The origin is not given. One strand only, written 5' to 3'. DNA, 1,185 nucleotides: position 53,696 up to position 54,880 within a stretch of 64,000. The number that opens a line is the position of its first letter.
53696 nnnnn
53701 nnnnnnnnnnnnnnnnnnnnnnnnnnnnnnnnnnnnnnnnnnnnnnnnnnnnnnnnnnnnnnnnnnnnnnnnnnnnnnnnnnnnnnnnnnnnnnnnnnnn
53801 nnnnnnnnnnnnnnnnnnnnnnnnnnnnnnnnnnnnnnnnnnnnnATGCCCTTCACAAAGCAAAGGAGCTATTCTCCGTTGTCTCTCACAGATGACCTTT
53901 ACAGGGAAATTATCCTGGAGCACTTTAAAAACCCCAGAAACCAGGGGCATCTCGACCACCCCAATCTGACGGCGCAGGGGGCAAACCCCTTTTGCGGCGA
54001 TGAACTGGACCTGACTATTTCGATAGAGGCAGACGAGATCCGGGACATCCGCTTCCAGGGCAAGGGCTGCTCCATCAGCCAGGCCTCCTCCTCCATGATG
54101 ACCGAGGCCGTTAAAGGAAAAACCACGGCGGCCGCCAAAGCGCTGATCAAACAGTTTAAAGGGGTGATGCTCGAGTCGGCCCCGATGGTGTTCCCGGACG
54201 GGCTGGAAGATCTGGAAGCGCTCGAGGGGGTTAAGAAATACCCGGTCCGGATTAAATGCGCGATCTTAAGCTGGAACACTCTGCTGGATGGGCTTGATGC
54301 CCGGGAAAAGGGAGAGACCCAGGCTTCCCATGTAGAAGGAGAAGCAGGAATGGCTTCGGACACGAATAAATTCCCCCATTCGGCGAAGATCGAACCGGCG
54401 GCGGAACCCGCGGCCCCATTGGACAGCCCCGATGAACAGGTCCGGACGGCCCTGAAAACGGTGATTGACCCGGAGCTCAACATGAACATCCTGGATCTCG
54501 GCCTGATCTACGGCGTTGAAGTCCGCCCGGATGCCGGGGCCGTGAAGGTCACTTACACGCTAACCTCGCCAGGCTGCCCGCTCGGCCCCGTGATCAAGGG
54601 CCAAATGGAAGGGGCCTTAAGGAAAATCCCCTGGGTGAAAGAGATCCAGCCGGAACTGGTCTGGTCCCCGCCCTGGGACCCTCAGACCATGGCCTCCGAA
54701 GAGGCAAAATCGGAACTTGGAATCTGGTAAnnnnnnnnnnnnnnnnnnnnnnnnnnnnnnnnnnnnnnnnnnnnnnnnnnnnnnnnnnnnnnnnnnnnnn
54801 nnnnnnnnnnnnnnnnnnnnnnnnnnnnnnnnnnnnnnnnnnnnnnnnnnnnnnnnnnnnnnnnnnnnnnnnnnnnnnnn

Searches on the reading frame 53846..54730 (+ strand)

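Call 37: search_protein_families(library=pfam, proteins=[window:53846-54730:+], max_evalue=0.000001)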
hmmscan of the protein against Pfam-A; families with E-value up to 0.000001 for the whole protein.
window:53846-54730:+ (294 aa): 2 families
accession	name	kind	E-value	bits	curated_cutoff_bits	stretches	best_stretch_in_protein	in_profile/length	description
PF01592.21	NifU_N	-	1.7e-27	96.5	22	1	19-138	2-126/127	NifU-like N terminal domain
PF01883.24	FeS_assembly_P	-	5.6e-19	68.6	23.5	1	197-267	2-71/73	Iron-sulfur cluster assembly protein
